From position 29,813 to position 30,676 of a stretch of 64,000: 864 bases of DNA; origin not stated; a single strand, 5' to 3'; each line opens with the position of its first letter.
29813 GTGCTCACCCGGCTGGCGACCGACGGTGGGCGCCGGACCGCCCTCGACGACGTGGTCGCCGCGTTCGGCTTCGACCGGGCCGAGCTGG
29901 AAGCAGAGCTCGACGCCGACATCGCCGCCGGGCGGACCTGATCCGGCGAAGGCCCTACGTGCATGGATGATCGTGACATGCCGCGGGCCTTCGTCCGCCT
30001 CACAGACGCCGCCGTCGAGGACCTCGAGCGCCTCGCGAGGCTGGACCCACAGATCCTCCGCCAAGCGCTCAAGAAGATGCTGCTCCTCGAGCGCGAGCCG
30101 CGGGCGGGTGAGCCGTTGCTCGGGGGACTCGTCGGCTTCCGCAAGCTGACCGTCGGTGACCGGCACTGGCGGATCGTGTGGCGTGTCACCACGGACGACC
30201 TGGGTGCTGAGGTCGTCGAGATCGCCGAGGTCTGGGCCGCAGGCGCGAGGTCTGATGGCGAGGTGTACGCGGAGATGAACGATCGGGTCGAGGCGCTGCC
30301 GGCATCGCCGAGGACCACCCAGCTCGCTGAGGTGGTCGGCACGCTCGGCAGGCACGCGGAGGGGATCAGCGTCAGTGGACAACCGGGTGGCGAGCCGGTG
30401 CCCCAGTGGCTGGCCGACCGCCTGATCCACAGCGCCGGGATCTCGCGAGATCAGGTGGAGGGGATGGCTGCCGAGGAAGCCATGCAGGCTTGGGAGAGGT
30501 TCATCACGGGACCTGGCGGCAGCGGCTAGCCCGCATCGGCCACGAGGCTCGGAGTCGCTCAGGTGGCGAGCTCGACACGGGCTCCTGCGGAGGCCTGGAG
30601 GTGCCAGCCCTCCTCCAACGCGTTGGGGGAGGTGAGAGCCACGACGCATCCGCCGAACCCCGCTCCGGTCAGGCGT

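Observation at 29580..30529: Phd-type antitoxin paired with a RelE/ParE-like toxin of twice the normal length, with a leaderless-type promoter and palindromic operator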

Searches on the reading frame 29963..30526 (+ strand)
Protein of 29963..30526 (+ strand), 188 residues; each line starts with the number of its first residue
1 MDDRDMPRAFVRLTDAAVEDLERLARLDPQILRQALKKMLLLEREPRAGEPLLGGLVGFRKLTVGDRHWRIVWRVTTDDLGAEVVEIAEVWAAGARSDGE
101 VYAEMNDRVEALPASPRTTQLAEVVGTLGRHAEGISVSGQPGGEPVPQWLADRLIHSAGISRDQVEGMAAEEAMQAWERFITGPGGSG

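Call 3: search_protein_families(library=pfam, proteins=[window:29963-30526:+], max_evalue=1)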
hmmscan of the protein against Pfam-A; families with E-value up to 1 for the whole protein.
window:29963-30526:+ (188 aa): 1 family
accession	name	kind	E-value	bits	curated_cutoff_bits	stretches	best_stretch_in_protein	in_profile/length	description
PF05016.21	ParE_toxin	-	7.5e-07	30.1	23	1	11-88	1-80/89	ParE toxin of type II toxin-antitoxin system, parDE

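Call 4: search_protein_families(library=ncbifam, proteins=[window:29963-30526:+], max_evalue=1)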
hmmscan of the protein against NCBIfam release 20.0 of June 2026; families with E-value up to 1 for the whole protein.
window:29963-30526:+ (188 aa): 1 family
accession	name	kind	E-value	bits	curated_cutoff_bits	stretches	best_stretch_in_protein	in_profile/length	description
TIGR02385.1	RelE_StbE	subfamily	0.00011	22.6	27.9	1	11-77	2-72/88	type II toxin-antitoxin system mRNA interferase toxin, RelE/StbE family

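Call 5: find_homologous_proteins(query=window:29963-30526:+)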
Query window:29963-30526:+ (188 aa): 457 proteins with E <= 0.001 among 1556 candidates; the best 120 are listed.
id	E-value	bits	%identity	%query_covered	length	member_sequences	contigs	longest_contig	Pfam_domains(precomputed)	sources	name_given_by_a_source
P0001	1.4e-113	395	100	97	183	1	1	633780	PF05016.22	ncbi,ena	-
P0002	2.9e-85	303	77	98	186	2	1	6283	PF05016.22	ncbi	-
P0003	2.9e-83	296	77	95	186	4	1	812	PF05016.22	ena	-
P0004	7.9e-78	278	70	97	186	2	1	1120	PF05016.22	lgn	-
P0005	1.3e-77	278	71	97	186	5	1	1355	PF05016.22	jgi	jgi:mRNA interferase RelE/StbE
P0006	1.1e-76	275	70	97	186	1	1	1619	PF05016.22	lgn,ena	-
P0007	4.8e-76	273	71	94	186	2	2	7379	PF05016.22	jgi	-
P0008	1.0e-75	272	68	98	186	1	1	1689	PF05016.22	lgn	-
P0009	5.5e-75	269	66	99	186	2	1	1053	-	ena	-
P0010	2.4e-74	267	68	98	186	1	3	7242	-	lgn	-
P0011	2.4e-74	267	67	98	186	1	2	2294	PF05016.22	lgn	-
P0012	2.6e-74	267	67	97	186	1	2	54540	PF05016.22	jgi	jgi:mRNA interferase RelE/StbE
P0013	8.1e-74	265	67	98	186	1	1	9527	-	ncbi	ncbi:hypothetical protein BH24ACT3_BH24ACT3_09800 [soil metagenome]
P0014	1.3e-73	265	69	98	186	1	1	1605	PF05016.22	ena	-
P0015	2.2e-73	264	67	95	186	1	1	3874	PF05016.22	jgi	jgi:mRNA interferase RelE/StbE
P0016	3.5e-73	263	66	98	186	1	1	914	PF05016.22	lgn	-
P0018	9.2e-73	262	67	97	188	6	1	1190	PF05016.22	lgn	-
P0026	1.4e-70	255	65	96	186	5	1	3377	PF05016.22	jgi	jgi:mRNA interferase RelE/StbE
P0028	3.9e-69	250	67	95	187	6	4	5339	PF05016.22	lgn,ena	-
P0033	5.4e-68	246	64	98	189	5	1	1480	PF05016.22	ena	-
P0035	9.7e-66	239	64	94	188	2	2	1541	PF05016.22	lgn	-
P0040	4.6e-63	230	60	96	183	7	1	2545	PF05016.22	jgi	jgi:mRNA interferase RelE/StbE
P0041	5.1e-63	230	61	96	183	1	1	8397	PF05016.22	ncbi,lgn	-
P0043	6.0e-63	230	62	94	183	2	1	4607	PF05016.22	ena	-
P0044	9.0e-63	229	60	94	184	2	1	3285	PF05016.22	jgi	jgi:mRNA interferase RelE/StbE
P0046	5.8e-62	227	59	96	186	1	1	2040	PF05016.22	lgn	-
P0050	1.7e-61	225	60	95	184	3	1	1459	PF05016.22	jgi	jgi:mRNA interferase RelE/StbE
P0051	2.4e-61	225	58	96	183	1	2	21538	PF05016.22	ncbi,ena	-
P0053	4.2e-61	224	59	95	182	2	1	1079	PF05016.22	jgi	jgi:mRNA interferase RelE/StbE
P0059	9.8e-61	223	60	94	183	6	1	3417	PF05016.22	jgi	jgi:mRNA interferase RelE/StbE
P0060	1.1e-60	223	57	97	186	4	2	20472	PF05016.22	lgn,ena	-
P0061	1.4e-60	222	59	96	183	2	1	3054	PF05016.22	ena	-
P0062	3.1e-60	221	57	94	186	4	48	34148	PF05016.22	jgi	jgi:mRNA interferase RelE/StbE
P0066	3.7e-60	221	60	95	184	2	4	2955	PF05016.22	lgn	-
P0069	1.1e-59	219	56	94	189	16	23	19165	PF05016.22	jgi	jgi:mRNA interferase RelE/StbE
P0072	1.5e-59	219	59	93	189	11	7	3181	PF05016.22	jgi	-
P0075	4.2e-59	217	59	95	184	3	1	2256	PF05016.22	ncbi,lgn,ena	-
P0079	6.3e-59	217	59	94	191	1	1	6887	PF05016.22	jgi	jgi:mRNA interferase RelE/StbE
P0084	9.2e-59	216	57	95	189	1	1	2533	PF05016.22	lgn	-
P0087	1.1e-58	216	60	94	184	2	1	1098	PF05016.22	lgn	-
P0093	2.3e-58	215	62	93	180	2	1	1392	PF05016.22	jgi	-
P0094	2.9e-58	215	57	95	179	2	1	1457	PF05016.22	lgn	-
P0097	3.9e-58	214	61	94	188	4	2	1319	PF05016.22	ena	-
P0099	4.7e-58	214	57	97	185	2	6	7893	PF05016.22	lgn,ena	-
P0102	6.2e-58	214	57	95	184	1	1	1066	PF05016.22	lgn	-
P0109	1.1e-57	213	59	94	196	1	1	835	PF05016.22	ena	-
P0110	1.2e-57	213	59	95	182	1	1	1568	PF05016.22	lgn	-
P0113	2.3e-57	212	57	93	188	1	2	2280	PF05016.22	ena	-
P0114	2.4e-57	212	58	96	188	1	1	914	PF05016.22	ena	-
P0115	2.5e-57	212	57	95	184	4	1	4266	PF05016.22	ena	-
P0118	3.4e-57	211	57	93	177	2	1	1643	PF05016.22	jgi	jgi:mRNA interferase RelE/StbE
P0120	4.5e-57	211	58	94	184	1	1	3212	PF05016.22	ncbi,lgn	-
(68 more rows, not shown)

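Call 8: find_related_loci(query=A1, collection=genome_contigs, flank=6000)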
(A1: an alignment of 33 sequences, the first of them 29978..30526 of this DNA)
Query A1 (183 aa) in genome_contigs; peptide patterns used: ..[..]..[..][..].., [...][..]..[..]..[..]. (x = any residue, [..] = any of these).
227 stretches matched a pattern; 155 encode a relative of the query (tblastn E <= 1e-3); the best 80 are kept; 80 distinct loci.
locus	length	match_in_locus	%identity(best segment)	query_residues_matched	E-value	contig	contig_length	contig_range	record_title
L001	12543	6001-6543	66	3-180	2e-72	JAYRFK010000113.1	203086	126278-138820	MAG: Acidimicrobiales bacterium isolate SH_SHASGE3bin.30 k141_1393788, whole genome shotgun sequence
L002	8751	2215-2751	65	3-180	5e-71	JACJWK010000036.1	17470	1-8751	MAG: Microthrixaceae bacterium isolate HK-STAS-ACTI-7 HK-STAS-ACTI-7_36, whole genome shotgun sequence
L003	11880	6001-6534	65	3-179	9e-70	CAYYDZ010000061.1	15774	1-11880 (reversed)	MAG TPA_asm: uncultured Microthrixaceae bacterium isolate binchicken_co245_310 genome assembly, contig: NODE_3979_length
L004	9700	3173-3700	61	4-179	7e-67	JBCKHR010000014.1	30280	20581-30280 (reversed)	Candidatus Planktophila sp. isolate SLM_LV1_0830-K19 Node_14_length_30280_cov_75.461430, whole genome shotgun sequence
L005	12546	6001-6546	60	2-183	1e-66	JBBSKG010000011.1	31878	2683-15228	MAG: Acidimicrobiales bacterium isolate LS4_metabat2.269 LS4_metabat2.269_K_2180488_L_31878_cov_10.0348, whole genome sh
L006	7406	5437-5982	58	2-183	4e-66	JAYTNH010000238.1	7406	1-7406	MAG: Ilumatobacteraceae bacterium isolate GFS_3885 GFS_3885_237, whole genome shotgun sequence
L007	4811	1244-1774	60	2-178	4e-66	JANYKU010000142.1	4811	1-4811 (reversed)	MAG: Ilumatobacteraceae bacterium isolate GL140_5_metabinner_44 GL140_5_k141_2333272, whole genome shotgun sequence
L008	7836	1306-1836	59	2-178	5e-66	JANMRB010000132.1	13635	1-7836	MAG: Ilumatobacteraceae bacterium isolate OTE_51_metabat_101_sub OTE_51_k141_3486385, whole genome shotgun sequence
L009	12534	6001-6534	59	2-179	2e-65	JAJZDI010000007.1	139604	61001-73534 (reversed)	MAG: Actinomycetes bacterium isolate JA4.bin61 NODE_111_length_139604_cov_22.193014, whole genome shotgun sequence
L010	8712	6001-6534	58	2-179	4e-65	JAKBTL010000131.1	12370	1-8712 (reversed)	MAG: Actinomycetes bacterium isolate MAS3.bin110 NODE_10716_length_12370_cov_6.732745, whole genome shotgun sequence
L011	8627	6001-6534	58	2-179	5e-64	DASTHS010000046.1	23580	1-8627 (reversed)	MAG TPA_asm: Acidimicrobiales bacterium isolate SMAG_U699 k141_718447, whole genome shotgun sequence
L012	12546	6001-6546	59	2-183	1e-63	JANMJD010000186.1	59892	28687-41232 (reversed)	MAG: Actinomycetes bacterium isolate OTE_64_metabat_51 OTE_64_k141_3326727, whole genome shotgun sequence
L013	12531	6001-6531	56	2-178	2e-63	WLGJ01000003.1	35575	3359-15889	MAG: Actinomycetota bacterium isolate UFOp-RE-26jul17-303 RE-26jul17-303-c3, whole genome shotgun sequence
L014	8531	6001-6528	59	3-178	1e-62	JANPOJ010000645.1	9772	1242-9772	MAG: Ilumatobacteraceae bacterium isolate VAR_87_metabat_130 VAR_87_k141_1352898, whole genome shotgun sequence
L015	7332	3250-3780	56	2-178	3e-62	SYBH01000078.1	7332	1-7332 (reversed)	MAG: Actinomycetota bacterium isolate F1-20-MAGs160 F1-20__c338638, whole genome shotgun sequence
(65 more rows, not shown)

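Call 12: search_solved_structures(query=A1, max_evalue=1, show_alignments=2)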
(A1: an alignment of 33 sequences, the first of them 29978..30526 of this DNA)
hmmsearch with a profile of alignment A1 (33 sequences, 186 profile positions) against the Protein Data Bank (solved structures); distinct sequences matched with E-value up to 1: 3.
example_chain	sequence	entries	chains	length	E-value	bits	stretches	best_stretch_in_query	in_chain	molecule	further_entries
3jqh_A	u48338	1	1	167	1.6e-05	27.7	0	99-137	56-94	C-type lectin domain family 4 member M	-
3oei_C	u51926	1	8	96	0.054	16.2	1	11-80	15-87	RelK (Toxin Rv3358)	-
5h5o_A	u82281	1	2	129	0.16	14.6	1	10-40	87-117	Diguanylate cyclase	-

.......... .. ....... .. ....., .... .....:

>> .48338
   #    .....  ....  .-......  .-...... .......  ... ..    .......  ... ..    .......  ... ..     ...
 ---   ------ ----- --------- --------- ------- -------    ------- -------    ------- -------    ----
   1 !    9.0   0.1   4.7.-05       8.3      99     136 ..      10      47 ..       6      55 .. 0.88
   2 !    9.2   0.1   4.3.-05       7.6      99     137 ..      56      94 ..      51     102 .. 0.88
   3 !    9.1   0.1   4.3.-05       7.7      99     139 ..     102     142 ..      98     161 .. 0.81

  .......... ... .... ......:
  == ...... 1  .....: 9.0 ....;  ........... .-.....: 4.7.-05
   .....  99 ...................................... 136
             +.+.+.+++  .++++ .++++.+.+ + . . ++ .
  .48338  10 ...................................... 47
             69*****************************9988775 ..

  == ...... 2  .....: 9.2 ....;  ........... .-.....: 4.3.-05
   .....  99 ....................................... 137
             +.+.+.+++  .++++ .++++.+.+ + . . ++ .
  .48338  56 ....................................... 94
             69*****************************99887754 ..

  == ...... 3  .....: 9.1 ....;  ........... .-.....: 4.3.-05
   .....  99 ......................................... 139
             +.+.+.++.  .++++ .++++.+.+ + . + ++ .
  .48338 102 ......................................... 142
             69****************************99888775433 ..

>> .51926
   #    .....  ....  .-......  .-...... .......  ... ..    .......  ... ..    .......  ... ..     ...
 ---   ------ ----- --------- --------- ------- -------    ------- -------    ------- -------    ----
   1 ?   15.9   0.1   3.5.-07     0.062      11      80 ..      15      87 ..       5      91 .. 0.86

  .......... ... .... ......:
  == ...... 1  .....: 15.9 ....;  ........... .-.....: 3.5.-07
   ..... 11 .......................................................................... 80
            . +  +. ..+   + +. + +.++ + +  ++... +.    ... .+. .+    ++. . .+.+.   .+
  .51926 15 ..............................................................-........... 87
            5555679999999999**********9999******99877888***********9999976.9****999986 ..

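Call 13: predict_structure(alignment_id=A1)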
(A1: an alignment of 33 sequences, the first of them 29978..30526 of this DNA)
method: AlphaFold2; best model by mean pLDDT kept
length: 183 residues; sequences in the alignment: 33
mean_pLDDT: 79.3   pTM: 0.64
mean pLDDT of the five models: 79.3, 77.6, 74.0, 71.8, 63.4
residues with pLDDT >= 90: 34; 70-90: 98; 50-70: 50; < 50: 1
segments of 3 or more residues with pLDDT < 50: none
pLDDT, mean of each block of 10 residues (from residue 1): 84 88 86 88 63 58 76 83 72 67 69 87 85 68 94 90 87 89 51
secondary structure, 60 per line:
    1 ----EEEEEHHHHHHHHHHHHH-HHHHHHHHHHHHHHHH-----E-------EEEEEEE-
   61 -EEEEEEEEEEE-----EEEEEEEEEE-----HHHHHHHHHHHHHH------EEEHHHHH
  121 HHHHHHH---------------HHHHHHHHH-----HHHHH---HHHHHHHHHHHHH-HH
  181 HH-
elements in order: E5-9 H10-22 H24-39 E53-59 E62-72 E78-87 H93-106 E113-115 H116-127 H143-151 H157-161 H165-177 H179-182

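Call 17: fold_search(model_id=the predicted structure, library=pdb)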
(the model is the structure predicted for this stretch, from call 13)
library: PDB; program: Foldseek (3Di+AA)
matches with E <= 10: 866; with E <= 0.001: 0
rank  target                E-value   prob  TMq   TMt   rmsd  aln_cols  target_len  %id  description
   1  8phj_X                9.3e-03  1.00  0.39  0.20   5.0       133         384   14  cA4-bound Cami1 in complex with 70S ribosome (released 2023-12-13)
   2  5ceg_B                3.3e-02  1.00  0.37  0.61   4.7        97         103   23  X-ray structure of toxin/anti-toxin complex from Mesorhizobium opportunistum (released 2015-11-11)
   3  5jaa_D                4.4e-02  0.92  0.32  0.52   6.0       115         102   14  Crystal structure of the HigBA2 toxin-antitoxin complex (released 2017-04-05)
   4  5dof_D                6.0e-02  0.14  0.13  0.15  16.3       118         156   11  Crystal structure of Tetrahymena p19 (released 2015-11-25)
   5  5dof_A                6.8e-02  0.15  0.13  0.15  16.0       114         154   12  Crystal structure of Tetrahymena p19 (released 2015-11-25)
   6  2b4b_B                7.2e-02  0.20  0.20  0.21  13.2       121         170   12  SSAT+COA+BE-3-3-3, K26R mutant (released 2006-01-17)
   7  2q2r_A                1.2e-01  0.54  0.26  0.15   9.0       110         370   13  Trypanosoma cruzi glucokinase in complex with beta-D-glucose and ADP (released 2007-10-16)
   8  2b3u_B                1.2e-01  0.18  0.20  0.21  11.5       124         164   11  Human Spermine spermidine acetyltransferase K26R mutant (released 2006-01-17)
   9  3bj8_B                1.4e-01  0.12  0.20  0.21  17.1       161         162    9  Spermine/spermidine N1-acetyltransferase from mouse: Crystal structure of a ternary complex reveals solvent-mediated s (released 2008-09-16)
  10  3bj7_B                1.6e-01  0.14  0.19  0.20  12.6       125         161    8  Spermine/spermidine N1-acetyltransferase from mouse: Crystal structure of a ternary complex reveals solvent-mediated s (released 2008-09-16)
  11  8stx_B                1.9e-01  0.41  0.24  0.14  10.2       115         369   12  Crystal structure of the F337A mutation of Trypanosoma cruzi glucokinase in the apo form (open conformation) (released 2023-05-31)
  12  7s2n_A                1.9e-01  0.38  0.24  0.13  10.2       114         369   12  Crystal structure of the F337L mutation of Trypanosoma cruzi glucokinase in the apo form (open conformation) (released 2021-10-06)
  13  6baq_D                1.9e-01  0.05  0.15  0.15  20.9       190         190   10  Mus musculus BPIFA1 (released 2018-05-09)
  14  2b29                  2.0e-01  0.09  0.10  0.15  10.8        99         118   12  N-terminal domain of the RPA70 subunit of human replication protein A. (released 2005-10-04)
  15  4h1o                  2.0e-01  0.04  0.12  0.06  19.4       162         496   13  Crystal structure of the tyrosine phosphatase SHP-2 with D61G mutation (released 2013-09-11)
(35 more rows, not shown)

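Call 34: find_encoding_contigs(protein=P0001, flank=4000, max_places=3)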
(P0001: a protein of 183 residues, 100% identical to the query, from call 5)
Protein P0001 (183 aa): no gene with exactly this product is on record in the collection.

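Call 46: search_dna_similar(query=window:29963-30526:+, collection=plasmids, mode=protein, max_rows=25)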
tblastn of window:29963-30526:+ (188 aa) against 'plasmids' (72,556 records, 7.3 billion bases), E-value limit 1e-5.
Records with a match: 1; places in all: 1; records where one place covers at least 80% of the query: 1.
Best place of each record, by identity: <60% 1.
By first word of the organism name: Corynebacterium 1.
By predicted mobility (MOB-suite, as given by PLSDB): mobilizable 1.
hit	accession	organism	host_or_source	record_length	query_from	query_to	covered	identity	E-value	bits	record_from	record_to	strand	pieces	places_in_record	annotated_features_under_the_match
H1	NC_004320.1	Corynebacterium efficiens YS-314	-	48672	7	184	94%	51.4%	6e-24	135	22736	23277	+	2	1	type II toxin-antitoxin system RelE/ParE family toxin | hypothetical protein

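Call 47: search_dna_similar(query=window:29963-30526:+, collection=phages, mode=protein, max_rows=10)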
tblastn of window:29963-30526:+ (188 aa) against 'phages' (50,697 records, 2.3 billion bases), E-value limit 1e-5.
No match.
